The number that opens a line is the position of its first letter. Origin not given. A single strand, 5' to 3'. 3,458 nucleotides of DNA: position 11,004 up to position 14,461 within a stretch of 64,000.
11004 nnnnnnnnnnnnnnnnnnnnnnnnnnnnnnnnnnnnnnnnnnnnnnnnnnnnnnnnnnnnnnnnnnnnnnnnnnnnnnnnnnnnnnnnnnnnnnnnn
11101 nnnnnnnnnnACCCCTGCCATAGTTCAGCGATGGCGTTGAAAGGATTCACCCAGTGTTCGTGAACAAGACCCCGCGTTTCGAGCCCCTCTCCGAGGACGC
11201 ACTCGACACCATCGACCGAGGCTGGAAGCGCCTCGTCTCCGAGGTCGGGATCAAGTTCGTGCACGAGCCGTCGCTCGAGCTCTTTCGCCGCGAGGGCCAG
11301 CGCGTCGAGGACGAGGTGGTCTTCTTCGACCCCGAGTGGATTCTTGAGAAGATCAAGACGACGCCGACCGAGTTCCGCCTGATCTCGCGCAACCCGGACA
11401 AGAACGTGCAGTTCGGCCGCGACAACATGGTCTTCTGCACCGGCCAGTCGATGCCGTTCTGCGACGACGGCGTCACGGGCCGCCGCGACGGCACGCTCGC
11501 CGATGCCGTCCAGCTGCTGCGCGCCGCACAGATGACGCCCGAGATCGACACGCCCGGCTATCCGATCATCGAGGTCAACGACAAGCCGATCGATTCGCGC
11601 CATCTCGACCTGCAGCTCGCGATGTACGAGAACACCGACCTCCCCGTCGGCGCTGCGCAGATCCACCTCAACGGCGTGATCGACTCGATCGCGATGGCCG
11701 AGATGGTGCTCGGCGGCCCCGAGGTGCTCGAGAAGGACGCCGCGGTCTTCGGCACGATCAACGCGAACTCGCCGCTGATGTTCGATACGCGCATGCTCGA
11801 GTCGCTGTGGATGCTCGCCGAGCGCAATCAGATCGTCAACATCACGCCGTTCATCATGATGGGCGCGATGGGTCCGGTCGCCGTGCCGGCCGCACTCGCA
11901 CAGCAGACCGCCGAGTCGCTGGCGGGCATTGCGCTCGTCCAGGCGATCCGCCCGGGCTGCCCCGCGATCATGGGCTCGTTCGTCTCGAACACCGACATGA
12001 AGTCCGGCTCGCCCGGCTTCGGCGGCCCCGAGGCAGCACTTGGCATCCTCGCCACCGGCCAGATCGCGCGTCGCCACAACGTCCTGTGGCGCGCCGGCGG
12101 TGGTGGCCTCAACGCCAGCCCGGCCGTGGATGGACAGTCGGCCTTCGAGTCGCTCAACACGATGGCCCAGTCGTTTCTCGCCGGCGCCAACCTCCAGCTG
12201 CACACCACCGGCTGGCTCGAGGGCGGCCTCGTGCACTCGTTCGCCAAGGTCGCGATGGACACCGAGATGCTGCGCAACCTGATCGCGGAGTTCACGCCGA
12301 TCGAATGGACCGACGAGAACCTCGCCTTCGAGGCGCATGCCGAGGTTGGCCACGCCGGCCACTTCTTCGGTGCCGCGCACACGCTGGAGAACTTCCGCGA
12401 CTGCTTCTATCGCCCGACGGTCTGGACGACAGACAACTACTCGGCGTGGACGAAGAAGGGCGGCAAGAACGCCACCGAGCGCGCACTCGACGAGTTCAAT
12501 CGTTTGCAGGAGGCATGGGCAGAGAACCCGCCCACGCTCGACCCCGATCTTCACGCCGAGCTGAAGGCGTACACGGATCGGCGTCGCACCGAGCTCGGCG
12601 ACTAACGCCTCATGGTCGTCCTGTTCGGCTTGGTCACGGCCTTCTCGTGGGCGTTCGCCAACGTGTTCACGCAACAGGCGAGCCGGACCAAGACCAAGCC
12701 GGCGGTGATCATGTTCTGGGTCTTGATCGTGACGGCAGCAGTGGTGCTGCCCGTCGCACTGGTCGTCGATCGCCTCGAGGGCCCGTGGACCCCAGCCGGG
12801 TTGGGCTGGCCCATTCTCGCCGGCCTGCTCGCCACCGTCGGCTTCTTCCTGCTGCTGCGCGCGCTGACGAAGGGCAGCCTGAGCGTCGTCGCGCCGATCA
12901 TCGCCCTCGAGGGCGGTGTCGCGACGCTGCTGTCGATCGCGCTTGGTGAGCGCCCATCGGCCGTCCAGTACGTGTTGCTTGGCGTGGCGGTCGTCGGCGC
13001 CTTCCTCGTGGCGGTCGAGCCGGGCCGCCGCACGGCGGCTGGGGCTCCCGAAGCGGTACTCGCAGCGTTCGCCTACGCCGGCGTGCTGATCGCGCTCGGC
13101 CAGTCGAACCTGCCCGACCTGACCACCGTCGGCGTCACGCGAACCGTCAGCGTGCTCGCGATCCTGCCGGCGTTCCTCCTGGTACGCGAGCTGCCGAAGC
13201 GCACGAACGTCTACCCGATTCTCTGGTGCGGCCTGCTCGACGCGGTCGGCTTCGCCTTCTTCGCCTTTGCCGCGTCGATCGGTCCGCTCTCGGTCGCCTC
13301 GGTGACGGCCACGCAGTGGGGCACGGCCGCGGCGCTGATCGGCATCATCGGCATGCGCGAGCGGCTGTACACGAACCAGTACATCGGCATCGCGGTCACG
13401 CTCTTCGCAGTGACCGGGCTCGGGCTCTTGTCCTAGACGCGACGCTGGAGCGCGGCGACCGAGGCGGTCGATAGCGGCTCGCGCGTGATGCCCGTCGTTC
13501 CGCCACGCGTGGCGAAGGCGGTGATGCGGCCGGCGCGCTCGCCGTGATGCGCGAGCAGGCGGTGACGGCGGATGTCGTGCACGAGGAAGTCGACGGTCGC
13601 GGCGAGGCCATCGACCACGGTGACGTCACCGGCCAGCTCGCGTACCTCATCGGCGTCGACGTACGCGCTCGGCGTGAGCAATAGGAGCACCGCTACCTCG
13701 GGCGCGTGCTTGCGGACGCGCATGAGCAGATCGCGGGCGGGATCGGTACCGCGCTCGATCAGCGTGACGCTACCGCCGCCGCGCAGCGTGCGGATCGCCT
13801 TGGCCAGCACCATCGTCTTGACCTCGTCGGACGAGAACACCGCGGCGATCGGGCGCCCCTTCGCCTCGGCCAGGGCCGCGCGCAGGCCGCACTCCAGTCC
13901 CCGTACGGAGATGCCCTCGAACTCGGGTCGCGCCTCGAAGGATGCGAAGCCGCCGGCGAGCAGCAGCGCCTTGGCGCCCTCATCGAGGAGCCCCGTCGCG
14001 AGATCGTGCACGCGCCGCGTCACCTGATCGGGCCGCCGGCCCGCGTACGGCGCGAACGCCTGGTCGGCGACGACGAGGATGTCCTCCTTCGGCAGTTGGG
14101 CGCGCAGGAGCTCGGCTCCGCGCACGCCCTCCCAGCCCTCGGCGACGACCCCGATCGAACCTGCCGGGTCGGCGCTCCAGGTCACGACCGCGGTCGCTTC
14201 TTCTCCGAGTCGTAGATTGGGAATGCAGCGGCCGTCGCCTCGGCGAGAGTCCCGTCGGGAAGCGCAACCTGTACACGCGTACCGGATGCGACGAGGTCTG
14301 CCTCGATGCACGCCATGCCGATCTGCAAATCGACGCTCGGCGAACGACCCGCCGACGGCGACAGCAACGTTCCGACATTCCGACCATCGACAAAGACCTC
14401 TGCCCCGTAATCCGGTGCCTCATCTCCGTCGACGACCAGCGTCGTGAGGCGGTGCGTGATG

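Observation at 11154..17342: Non-pyrrolysine MttB-family methyltransferase with no corrinoid partner, facing a folate-dependent GcvT-like operon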

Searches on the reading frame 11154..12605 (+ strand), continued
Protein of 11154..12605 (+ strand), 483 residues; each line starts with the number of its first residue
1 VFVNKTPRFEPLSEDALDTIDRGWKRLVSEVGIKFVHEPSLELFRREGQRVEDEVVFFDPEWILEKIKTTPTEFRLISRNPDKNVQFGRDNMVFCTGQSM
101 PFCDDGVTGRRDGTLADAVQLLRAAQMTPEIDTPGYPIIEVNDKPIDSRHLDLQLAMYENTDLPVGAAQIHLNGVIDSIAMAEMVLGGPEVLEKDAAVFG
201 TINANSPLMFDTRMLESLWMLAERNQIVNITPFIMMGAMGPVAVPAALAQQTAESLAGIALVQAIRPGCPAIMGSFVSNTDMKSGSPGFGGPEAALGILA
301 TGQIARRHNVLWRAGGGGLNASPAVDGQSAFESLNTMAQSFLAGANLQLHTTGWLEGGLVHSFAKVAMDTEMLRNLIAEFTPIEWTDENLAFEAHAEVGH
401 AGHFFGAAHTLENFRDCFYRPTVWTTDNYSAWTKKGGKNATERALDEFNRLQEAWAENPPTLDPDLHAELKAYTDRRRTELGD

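Call 70: find_homologous_proteins(query=L071:7540-9408:+, max_evalue=1e-30)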
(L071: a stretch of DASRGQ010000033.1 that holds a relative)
Query L071:7540-9408:+ (622 aa): 8000 proteins with E <= 1e-30 among 8000 candidates; the best 120 are listed.
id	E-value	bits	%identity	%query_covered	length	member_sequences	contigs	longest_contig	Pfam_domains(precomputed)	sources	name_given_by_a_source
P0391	0.0e+0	1304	100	97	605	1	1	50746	PF17650.7,PF00111.33,PF17651.7,PF14574.12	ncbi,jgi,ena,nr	ncbi:MAG TPA: ASKHA domain-containing protein [Gaiellaceae bacterium]|nr:ASKHA domain-containing pro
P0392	0.0e+0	1238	95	97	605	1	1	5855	PF17650.7,PF00111.33,PF17651.7,PF14574.12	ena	-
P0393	0.0e+0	1197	91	96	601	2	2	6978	PF17650.7,PF00111.33,PF17651.7,PF14574.12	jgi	jgi:uncharacterized 2Fe-2S/4Fe-4S cluster protein (DUF4445 family)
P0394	0.0e+0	1193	87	100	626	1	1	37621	PF17650.7,PF00111.33,PF17651.7,PF14574.12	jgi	jgi:uncharacterized 2Fe-2S/4Fe-4S cluster protein (DUF4445 family)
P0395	0.0e+0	1190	87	100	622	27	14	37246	PF17650.7,PF00111.33,PF17651.7,PF14574.12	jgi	jgi:uncharacterized 2Fe-2S/4Fe-4S cluster protein (DUF4445 family)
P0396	0.0e+0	1189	88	100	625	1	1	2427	PF17650.7,PF00111.33,PF17651.7,PF14574.12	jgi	jgi:uncharacterized 2Fe-2S/4Fe-4S cluster protein (DUF4445 family)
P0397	0.0e+0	1184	89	97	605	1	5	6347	PF17650.7,PF00111.33,PF17651.7,PF14574.12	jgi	jgi:uncharacterized 2Fe-2S/4Fe-4S cluster protein (DUF4445 family)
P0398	0.0e+0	1183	89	97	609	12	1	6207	PF17650.7,PF00111.33,PF17651.7,PF14574.12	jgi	jgi:uncharacterized 2Fe-2S/4Fe-4S cluster protein (DUF4445 family)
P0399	0.0e+0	1183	86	100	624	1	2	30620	PF17650.7,PF00111.33,PF17651.7,PF14574.12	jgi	jgi:uncharacterized 2Fe-2S/4Fe-4S cluster protein (DUF4445 family)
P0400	0.0e+0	1182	86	100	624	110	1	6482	PF17650.7,PF00111.33,PF17651.7,PF14574.12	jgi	jgi:uncharacterized 2Fe-2S/4Fe-4S cluster protein (DUF4445 family)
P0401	0.0e+0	1181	87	100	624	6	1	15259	PF17650.7,PF00111.33,PF17651.7,PF14574.12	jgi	jgi:uncharacterized 2Fe-2S/4Fe-4S cluster protein (DUF4445 family)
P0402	0.0e+0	1181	88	100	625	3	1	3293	PF17650.7,PF00111.33,PF17651.7,PF14574.12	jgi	jgi:uncharacterized 2Fe-2S/4Fe-4S cluster protein (DUF4445 family)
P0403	0.0e+0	1180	89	97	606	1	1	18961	PF17650.7,PF00111.33,PF17651.7,PF14574.12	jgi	jgi:uncharacterized 2Fe-2S/4Fe-4S cluster protein (DUF4445 family)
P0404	0.0e+0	1178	89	97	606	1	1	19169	PF17650.7,PF00111.33,PF17651.7,PF14574.12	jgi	jgi:uncharacterized 2Fe-2S/4Fe-4S cluster protein (DUF4445 family)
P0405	0.0e+0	1178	89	97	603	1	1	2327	PF17650.7,PF00111.33,PF17651.7,PF14574.12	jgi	jgi:uncharacterized 2Fe-2S/4Fe-4S cluster protein (DUF4445 family)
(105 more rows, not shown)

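Call 81: search_protein_families(library=ncbifam, proteins=[L016:8465-9130:-, L016:6341-7309:-, L016:10001-11440:+], max_evalue=0.01)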
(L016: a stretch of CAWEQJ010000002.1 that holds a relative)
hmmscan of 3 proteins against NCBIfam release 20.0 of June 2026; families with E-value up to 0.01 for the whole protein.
L016:8465-9130:- (221 aa): 15 families
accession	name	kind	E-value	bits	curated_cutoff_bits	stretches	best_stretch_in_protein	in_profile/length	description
NF047996.1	corrin_MtgC_2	exception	1.8e-61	207.3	370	1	4-213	2-211/212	glycine betaine-specific corrinoid protein MtgC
NF041607.1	dimeth_corrin_MtbC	equivalog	5.1e-56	189.4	350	1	19-212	10-203/203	dimethylamine corrinoid protein MtbC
TIGR02370.1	pyl_corrinoid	subfamily_domain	1.4e-52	177.9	215.3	1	18-204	10-197/197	methyltransferase cognate corrinoid protein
NF047995.1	corrinoid_MtgC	exception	4.6e-49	166.8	310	1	5-212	3-213/215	glycine betaine-specific corrinoid protein MtgC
TIGR02082.1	metH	equivalog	3.9e-38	130.7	1010.85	1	13-214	653-860/1182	methionine synthase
NF040669.1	MtaC2_Meth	equivalog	3.2e-37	128.3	450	1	3-213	39-247/267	methanol--corrinoid protein MtaC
NF040655.1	MtaC_Meth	equivalog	8.7e-33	113.4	420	1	3-215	32-241/253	methanol--corrinoid protein MtaC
NF007024.0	PRK09490.1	equivalog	6.4e-30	103.7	1497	1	36-214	691-878/1234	methionine synthase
NF052513.1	TransRegCarH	equivalog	2e-10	40.4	400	1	5-195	82-262/274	HTH-type transcriptional repressor CarH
NF002612.0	PRK02261.1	equivalog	9.8e-10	38.1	110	1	92-184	4-95/148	methylaspartate mutase subunit S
TIGR01501.1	MthylAspMutase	equivalog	8.3e-08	32.1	135.8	1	93-184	3-93/134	methylaspartate mutase subunit S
TIGR00640.1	acid_CoA_mut_C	subfamily_domain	1.7e-07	31.3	57.45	1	100-188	11-98/132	methylmalonyl-CoA mutase C-terminal domain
NF052385.1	Lys_5_6_beta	equivalog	1.3e-06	28.4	280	1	120-199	139-221/241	lysine 5,6-aminomutase subunit beta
NF040743.1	ornith_mutase_E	equivalog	1.5e-06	26.5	800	1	95-212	599-723/730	D-ornithine 4,5-aminomutase subunit OraE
NF006944.0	PRK09426.1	equivalog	0.001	17.1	876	1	96-210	594-709/721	methylmalonyl-CoA mutase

L016:6341-7309:- (322 aa): 7 families
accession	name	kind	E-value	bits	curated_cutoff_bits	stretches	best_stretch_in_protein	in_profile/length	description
NF005719.0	PRK07535.1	domain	1.4e-97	326.1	259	1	55-318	1-265/268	methyltetrahydrofolate:corrinoid/iron-sulfur protein methyltransferase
TIGR02082.1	metH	equivalog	7.8e-46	156.3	1010.85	1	33-284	321-587/1182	methionine synthase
NF040758.1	CODH_ACS_meth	exception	1.5e-38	132.6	370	1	55-299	4-250/261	carbon monoxide dehydrogenase/acetyl-CoA synthase methytransferase subunit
NF007024.0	PRK09490.1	equivalog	3.6e-35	121.1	1497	1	32-283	337-603/1234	methionine synthase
TIGR00284.1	TIGR00284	hypoth_equivalog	1.2e-08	34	256.65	1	69-254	154-322/497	dihydropteroate synthase-like protein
NF002142.0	PRK00979.1-1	subfamily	5.4e-08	32.2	287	1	86-256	55-223/306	tetrahydromethanopterin S-methyltransferase subunit H family protein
TIGR01496.1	DHPS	equivalog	0.0018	18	162.6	1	70-216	13-172/258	dihydropteroate synthase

L016:10001-11440:+ (479 aa): 1 family
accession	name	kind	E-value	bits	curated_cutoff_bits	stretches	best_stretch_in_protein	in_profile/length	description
TIGR02369.2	trimeth_pyl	equivalog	8.7e-83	278.4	525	1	10-471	4-466/469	[trimethylamine--corrinoid protein] Co-methyltransferase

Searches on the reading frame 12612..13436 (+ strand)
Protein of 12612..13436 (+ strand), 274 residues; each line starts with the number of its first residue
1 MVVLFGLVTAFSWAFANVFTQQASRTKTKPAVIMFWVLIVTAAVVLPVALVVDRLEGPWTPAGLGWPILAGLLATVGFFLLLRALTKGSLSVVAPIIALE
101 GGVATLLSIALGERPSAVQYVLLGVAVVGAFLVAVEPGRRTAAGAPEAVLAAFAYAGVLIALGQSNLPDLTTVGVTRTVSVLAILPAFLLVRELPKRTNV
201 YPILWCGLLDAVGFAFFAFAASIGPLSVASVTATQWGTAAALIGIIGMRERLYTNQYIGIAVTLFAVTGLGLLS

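Call 5: search_protein_families(library=pfam, proteins=[window:12612-13436:+], max_evalue=0.01)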
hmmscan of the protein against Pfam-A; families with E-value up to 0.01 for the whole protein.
window:12612-13436:+ (274 aa): 1 family
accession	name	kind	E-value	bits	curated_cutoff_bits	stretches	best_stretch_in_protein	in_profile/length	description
PF00892.27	EamA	-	2e-23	83.6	28.2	2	3-134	4-134/135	EamA-like transporter family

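Call 28: search_protein_families(library=ncbifam, proteins=[window:12612-13436:+], max_evalue=0.01)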
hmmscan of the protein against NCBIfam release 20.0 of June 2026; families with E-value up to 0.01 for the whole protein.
window:12612-13436:+ (274 aa): 2 families
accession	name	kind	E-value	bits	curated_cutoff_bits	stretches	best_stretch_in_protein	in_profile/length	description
NF004373.0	PRK05740.1-3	equivalog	0.0071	16.1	154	1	27-87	31-89/150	preprotein translocase subunit SecE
NF045846.1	MSC0882_dom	subfamily_domain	0.0091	15.2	60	0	26-87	7-71/244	MSC_0882 family membrane protein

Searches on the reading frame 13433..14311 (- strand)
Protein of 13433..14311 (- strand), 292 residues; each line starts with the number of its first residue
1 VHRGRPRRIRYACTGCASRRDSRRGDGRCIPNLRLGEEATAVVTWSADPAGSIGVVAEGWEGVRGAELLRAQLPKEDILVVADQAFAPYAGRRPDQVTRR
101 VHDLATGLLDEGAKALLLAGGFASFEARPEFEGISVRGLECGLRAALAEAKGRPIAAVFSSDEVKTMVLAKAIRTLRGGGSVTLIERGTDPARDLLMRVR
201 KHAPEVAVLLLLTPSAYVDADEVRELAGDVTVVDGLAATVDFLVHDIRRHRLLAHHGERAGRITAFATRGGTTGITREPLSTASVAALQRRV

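Call 5: search_protein_families(library=pfam, proteins=[window:13433-14311:-], max_evalue=0.01)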
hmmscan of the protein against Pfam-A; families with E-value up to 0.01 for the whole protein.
window:13433-14311:- (292 aa): 0 families

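Call 28: search_protein_families(library=ncbifam, proteins=[window:13433-14185:-], max_evalue=0.01)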
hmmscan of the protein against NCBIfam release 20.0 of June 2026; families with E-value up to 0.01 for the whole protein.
window:13433-14185:- (250 aa): 2 families
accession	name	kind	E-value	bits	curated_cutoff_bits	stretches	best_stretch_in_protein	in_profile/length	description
NF002035.0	PRK00865.1-3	equivalog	1.9e-09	37.5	328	1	10-135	5-134/267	glutamate racemase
TIGR00067.1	glut_race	equivalog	0.00013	21.5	146.65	1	11-130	1-125/251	glutamate racemase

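Call 65: search_solved_structures(query=window:13433-14185:-, max_evalue=1, show_alignments=2)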
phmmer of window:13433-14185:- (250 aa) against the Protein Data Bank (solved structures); distinct sequences matched with E-value up to 1: 21.
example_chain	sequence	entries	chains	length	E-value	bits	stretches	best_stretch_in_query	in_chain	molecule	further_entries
5w16_A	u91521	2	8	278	6.5e-08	35.6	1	5-96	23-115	Glutamate racemase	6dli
2jfu_A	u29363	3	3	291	3.4e-07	33.2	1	11-132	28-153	GLUTAMATE RACEMASE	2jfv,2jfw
1zuw_A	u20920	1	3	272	3.7e-06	29.8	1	11-134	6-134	glutamate racemase 1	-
3hfr_A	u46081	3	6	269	6.8e-06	29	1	10-134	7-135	Glutamate racemase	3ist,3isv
2gzm_A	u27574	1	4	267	2.3e-05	27.2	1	10-124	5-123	Glutamate racemase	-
5ijw_A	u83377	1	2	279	2.4e-05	27.2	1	6-92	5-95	Glutamate racemase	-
2dwu_A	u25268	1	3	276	6.7e-05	25.7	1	11-133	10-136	Glutamate racemase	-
2vvt_A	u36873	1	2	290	0.00015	24.6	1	10-133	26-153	GLUTAMATE RACEMASE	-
2jfo_A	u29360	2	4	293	0.00015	24.5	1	10-133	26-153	GLUTAMATE RACEMASE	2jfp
2jfq_A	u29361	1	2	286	0.00018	24.4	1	10-125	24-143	GLUTAMATE RACEMASE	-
5hj7_A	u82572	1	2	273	0.00026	23.8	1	6-109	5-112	Glutamate racemase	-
1b73_A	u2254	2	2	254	0.00041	23.1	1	11-129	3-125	GLUTAMATE RACEMASE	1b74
2ohg_A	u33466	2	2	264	0.0011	21.7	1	12-91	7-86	Glutamate racemase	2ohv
2oho_A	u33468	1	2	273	0.0011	21.7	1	12-91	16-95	Glutamate Racemase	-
3out_A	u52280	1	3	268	0.081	15.6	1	11-83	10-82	Glutamate racemase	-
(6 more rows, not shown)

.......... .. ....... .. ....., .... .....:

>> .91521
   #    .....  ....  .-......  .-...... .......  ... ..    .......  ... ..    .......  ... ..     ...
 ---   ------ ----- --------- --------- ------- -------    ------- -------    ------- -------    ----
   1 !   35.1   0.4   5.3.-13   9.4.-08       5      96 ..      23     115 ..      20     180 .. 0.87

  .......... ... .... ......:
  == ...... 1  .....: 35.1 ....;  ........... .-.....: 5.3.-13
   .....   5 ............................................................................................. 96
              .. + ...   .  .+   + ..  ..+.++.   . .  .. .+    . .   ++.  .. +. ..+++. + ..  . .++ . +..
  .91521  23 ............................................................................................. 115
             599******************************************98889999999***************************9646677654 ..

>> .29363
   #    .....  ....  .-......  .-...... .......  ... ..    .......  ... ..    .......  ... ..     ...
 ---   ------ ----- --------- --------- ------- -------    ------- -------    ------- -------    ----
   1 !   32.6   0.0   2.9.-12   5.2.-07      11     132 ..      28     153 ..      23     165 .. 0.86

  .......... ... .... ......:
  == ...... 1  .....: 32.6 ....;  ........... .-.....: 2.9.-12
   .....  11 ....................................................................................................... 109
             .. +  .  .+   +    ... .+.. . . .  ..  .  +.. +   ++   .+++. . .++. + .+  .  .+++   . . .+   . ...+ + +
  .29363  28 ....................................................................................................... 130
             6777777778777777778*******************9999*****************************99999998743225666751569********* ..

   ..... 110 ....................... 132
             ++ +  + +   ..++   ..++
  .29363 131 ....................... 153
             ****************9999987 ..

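Call 86: predict_structure(protein=window:13433-14185:-)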
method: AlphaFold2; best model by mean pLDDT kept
length: 250 residues; sequences in the alignment: 1
mean_pLDDT: 42.5   pTM: 0.38
mean pLDDT of the five models: 42.5, 38.3, 38.2, 33.1, 30.5
residues with pLDDT >= 90: 0; 70-90: 0; 50-70: 54; < 50: 196
segments of 3 or more residues with pLDDT < 50: 1-9, 13-16, 36-50, 72-105, 113-151, 163-250
pLDDT, mean of each block of 10 residues (from residue 1): 44 52 62 51 39 53 57 39 32 38 48 46 39 37 42 53 47 39 42 34 29 29 34 39 38
secondary structure, 60 per line:
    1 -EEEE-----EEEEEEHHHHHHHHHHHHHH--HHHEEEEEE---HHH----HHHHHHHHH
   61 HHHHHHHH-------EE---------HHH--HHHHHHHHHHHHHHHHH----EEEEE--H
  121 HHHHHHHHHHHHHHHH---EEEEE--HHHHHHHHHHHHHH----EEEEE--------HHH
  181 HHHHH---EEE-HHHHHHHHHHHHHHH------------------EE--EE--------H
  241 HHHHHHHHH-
elements in order: E2-5 E11-16 H17-30 E36-41 H52-68 H92-108 E113-117 H120-136 E140-144 H147-160 E165-169 H178-185 E189-191 H193-207 H240-249
